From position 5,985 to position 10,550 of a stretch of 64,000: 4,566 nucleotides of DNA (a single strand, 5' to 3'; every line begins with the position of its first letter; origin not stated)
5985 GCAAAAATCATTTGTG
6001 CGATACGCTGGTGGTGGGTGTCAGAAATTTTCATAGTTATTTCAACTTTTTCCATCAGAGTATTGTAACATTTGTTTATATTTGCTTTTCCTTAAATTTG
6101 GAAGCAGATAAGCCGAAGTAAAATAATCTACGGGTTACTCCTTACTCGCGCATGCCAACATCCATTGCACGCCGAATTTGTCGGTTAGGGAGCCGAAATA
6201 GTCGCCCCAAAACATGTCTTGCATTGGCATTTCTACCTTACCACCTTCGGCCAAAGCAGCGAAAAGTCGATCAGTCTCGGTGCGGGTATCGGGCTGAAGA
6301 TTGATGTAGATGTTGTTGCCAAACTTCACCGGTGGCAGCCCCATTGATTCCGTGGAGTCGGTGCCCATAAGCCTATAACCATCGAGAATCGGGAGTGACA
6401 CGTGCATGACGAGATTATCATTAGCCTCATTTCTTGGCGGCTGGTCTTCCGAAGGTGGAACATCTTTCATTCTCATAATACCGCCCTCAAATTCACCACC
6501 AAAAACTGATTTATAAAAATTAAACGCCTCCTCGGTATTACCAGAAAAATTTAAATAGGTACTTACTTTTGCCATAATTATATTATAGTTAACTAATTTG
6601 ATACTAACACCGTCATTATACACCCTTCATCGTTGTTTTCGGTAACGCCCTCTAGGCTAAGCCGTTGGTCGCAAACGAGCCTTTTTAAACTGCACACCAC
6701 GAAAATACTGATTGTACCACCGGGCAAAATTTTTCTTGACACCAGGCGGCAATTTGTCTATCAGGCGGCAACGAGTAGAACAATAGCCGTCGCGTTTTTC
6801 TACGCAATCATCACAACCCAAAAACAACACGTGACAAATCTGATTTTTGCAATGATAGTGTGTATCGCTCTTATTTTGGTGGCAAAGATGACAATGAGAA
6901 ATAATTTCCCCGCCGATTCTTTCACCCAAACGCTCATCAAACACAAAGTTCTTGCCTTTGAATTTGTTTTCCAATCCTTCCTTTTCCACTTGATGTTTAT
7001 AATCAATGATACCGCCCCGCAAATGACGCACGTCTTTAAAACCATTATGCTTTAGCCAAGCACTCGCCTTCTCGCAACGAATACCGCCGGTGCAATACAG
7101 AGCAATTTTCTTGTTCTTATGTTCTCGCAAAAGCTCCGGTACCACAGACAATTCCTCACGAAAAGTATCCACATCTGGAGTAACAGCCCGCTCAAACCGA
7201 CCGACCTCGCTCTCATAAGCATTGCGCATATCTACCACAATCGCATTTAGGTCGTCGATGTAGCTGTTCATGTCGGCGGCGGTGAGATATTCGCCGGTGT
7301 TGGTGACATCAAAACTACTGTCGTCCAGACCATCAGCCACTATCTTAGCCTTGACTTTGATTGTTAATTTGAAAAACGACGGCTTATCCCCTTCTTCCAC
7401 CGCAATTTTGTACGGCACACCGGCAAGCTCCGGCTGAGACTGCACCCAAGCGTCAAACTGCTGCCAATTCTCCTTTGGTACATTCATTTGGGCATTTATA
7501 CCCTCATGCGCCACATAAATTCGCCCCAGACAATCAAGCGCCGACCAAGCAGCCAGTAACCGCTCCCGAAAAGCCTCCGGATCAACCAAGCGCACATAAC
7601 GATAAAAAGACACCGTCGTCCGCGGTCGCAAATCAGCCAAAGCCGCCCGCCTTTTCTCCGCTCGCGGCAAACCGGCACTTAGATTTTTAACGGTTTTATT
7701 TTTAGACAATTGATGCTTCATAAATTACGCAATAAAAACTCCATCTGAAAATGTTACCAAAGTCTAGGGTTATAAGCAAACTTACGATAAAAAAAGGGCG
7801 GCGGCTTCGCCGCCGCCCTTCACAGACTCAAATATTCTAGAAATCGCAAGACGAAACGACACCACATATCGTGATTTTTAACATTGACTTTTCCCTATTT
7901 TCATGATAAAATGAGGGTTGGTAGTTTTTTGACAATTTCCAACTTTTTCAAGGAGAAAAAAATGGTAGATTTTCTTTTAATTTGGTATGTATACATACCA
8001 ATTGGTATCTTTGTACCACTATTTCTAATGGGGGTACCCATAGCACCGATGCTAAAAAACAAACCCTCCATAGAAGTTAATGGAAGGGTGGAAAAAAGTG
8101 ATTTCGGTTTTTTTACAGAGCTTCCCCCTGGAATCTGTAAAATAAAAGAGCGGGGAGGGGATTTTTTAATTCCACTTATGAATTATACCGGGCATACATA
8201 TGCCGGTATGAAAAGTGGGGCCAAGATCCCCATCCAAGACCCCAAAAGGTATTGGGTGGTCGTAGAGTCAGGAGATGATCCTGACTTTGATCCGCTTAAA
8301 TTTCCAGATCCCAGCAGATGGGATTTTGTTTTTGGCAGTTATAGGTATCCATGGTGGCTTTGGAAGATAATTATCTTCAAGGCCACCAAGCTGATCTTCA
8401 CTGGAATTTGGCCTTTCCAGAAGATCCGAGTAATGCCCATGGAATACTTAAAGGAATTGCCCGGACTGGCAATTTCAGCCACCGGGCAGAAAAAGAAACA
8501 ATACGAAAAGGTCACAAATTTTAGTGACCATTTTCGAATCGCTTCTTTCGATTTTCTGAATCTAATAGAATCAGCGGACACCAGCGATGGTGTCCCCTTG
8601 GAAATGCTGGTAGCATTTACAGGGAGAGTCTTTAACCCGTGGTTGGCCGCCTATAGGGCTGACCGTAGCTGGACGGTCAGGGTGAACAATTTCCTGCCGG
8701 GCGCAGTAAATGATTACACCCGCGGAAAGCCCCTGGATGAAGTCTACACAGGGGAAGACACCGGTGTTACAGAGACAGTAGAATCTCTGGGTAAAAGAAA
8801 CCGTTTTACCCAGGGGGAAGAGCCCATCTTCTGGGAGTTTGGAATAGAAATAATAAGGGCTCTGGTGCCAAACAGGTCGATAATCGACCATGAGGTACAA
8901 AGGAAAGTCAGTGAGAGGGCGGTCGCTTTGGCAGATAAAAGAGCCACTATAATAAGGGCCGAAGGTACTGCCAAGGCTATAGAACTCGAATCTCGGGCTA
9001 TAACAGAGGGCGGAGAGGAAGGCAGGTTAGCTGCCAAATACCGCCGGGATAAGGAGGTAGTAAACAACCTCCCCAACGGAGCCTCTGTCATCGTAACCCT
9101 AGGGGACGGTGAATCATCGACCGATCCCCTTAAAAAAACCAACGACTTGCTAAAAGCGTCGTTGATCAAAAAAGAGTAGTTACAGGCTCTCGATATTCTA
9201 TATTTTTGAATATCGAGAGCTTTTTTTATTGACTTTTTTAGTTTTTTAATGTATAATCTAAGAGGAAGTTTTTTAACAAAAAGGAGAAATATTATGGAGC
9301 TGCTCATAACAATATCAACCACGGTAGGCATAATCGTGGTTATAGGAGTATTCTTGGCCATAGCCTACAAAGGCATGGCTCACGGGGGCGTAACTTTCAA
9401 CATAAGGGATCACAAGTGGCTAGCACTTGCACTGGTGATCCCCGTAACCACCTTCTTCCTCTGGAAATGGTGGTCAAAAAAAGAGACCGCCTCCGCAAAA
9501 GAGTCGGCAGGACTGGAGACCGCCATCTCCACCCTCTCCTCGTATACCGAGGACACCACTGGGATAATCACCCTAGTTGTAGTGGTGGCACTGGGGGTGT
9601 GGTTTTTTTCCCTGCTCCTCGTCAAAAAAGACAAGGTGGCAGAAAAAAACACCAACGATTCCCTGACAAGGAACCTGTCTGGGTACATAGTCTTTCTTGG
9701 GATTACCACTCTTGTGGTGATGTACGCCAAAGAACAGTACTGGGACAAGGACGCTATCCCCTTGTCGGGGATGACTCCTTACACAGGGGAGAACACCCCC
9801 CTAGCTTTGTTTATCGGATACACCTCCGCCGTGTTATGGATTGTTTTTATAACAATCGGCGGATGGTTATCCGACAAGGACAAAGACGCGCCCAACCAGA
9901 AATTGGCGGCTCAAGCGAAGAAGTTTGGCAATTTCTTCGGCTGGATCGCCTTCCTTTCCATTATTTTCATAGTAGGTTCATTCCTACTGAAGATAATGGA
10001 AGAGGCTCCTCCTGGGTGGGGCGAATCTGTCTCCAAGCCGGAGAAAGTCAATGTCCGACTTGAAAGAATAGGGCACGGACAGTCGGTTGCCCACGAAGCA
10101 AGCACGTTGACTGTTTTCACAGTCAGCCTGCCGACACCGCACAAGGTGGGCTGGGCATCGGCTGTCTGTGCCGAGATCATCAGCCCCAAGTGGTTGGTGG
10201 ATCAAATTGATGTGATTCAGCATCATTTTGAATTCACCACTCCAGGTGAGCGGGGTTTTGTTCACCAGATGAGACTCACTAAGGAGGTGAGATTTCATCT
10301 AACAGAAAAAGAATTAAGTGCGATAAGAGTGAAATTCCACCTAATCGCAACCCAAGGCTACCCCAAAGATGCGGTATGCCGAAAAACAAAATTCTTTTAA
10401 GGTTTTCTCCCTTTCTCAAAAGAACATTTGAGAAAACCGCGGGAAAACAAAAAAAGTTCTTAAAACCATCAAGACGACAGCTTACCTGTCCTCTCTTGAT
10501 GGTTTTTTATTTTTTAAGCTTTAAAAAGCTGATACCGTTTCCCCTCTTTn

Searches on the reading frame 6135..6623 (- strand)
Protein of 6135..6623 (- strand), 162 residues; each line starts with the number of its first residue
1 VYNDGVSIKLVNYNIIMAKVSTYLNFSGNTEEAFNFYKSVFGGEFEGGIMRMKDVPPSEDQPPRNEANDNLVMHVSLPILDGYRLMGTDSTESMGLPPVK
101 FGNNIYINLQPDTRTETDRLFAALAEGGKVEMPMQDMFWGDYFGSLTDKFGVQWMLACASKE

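Call 6: search_protein_families(library=pfam, proteins=[window:6135-6623:-], max_evalue=0.001)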
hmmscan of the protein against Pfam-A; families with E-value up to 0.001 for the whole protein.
window:6135-6623:- (162 aa): 2 families
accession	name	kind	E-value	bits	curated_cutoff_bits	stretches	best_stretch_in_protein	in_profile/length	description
PF06983.19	3-dmu-9_3-mt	-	1.9e-10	41.7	24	1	19-155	2-114/116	3-demethylubiquinone-9 3-methyltransferase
PF00903.31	Glyoxalase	-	6e-07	30.3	20.6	1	26-156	8-121/121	Glyoxalase/Bleomycin resistance protein/Dioxygenase superfamily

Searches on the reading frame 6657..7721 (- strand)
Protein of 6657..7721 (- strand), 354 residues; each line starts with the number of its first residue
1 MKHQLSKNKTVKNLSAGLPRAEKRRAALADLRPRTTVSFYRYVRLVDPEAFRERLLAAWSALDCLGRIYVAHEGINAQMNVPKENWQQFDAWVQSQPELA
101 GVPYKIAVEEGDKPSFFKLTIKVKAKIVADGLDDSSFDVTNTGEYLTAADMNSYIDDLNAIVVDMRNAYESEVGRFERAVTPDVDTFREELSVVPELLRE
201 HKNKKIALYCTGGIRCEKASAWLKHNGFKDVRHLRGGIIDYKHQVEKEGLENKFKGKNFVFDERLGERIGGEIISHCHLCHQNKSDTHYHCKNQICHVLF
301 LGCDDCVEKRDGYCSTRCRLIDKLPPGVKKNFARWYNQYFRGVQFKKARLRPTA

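Call 6: search_protein_families(library=pfam, proteins=[window:6657-7721:-], max_evalue=0.001)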
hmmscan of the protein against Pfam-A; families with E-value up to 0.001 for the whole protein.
window:6657-7721:- (354 aa): 3 families
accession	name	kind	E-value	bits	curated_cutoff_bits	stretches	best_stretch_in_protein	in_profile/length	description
PF17773.7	UPF0176_N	-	2.3e-24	86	26.2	1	35-127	2-92/92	UPF0176 acylphosphatase like domain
PF12368.13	Rhodanese_C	-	1.3e-16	61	26.9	1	255-319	1-66/66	Rhodanase C-terminal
PF00581.25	Rhodanese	-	9.5e-10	39.3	22.2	1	147-242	1-100/102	Rhodanese-like domain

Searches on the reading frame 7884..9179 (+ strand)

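Call 3: search_protein_families(library=pfam, proteins=[window:7884-9179:+], max_evalue=1)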
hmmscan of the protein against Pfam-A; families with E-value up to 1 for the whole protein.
window:7884-9179:+ (431 aa): 2 families
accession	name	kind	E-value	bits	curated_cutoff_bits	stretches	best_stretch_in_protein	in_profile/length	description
PF01145.31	Band_7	-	0.00011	22.7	23.6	1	229-363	50-176/176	SPFH domain / Band 7 family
PF02352.20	Decorin_bind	-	0.022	15.5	24.6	1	337-421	36-122/141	Decorin binding protein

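Call 39: search_protein_families(library=ncbifam, proteins=[window:7884-9179:+], max_evalue=0.1)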
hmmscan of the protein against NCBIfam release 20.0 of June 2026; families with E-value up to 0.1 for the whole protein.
window:7884-9179:+ (431 aa): 0 families

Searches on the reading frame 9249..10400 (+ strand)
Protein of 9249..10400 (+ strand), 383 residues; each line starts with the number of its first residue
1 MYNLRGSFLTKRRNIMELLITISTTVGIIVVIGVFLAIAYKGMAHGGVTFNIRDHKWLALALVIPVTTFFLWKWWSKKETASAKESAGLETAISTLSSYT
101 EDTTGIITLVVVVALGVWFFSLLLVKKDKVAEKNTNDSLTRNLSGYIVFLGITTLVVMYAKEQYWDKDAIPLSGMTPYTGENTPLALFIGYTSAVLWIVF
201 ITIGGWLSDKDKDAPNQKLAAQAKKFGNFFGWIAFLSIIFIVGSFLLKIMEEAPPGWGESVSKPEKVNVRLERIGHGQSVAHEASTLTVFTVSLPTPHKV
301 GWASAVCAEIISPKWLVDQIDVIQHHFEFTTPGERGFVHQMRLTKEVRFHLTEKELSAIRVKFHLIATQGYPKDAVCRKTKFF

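Call 3: search_protein_families(library=pfam, proteins=[window:9249-10400:+], max_evalue=1)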
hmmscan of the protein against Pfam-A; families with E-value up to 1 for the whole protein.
window:9249-10400:+ (383 aa): 5 families
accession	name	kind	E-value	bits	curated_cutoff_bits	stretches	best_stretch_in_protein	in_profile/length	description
PF15420.11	Abhydrolase_9_N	-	0.0083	16.6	27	1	124-210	39-118/208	Alpha/beta-hydrolase family N-terminus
PF01292.26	Ni_hydr_CYTB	-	0.013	15.7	30.1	1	28-79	19-71/179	Prokaryotic cytochrome b561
PF14808.11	TMEM164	-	0.55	10.1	25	0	106-172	7-73/217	TMEM164 family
PF09813.14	Coa3_cc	-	0.68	10.1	27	1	109-132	20-43/48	Cytochrome c oxidase assembly factor 3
PF10317.15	7TM_GPCR_Srd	-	0.69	9.5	22.8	1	18-115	84-179/292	Serpentine type 7TM GPCR chemoreceptor Srd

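Call 39: search_protein_families(library=ncbifam, proteins=[window:9249-10400:+], max_evalue=0.1)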
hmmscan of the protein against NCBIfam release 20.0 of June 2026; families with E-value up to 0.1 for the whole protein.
window:9249-10400:+ (383 aa): 0 families

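Call 74: find_homologous_proteins(query=window:9249-10400:+, max_evalue=0.001)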
Query window:9249-10400:+ (383 aa): 1 proteins with E <= 0.001 among 4555 candidates.
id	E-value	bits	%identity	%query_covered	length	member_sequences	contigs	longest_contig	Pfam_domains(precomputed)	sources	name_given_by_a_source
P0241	2.0e-242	822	100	96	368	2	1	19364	-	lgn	-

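Call 80: search_protein_representatives(protein=window:9249-10400:+)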
Query: 383 residues. Proteins with E-value up to 0.001 (for the whole library): 5; up to 1e-10: 1; up to 1e-30: 1. The best 5 are listed.
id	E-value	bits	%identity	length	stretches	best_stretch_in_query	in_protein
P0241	6.3e-243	822.0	100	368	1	16-383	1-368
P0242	7.3e-06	41.8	27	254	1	190-377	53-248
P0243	8.8e-05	38.2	28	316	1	224-366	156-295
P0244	2.1e-04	37.0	30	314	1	276-369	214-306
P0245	4.4e-04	35.9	36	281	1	303-368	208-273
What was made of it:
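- On Type IV secretion system (functional system): The neighbouring polytopic protein (9249-10400) has no VirB6/TrbL hit and only 5 relatives in 1.84 billion representatives (calls 3, 74, 80).
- Tried and rejected: It has no Pfam or NCBIfam hit (calls 3, 39), a word-seeded search found only itself (call 74), and an exhaustive HMMER search found 5 weak relatives (call 80).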
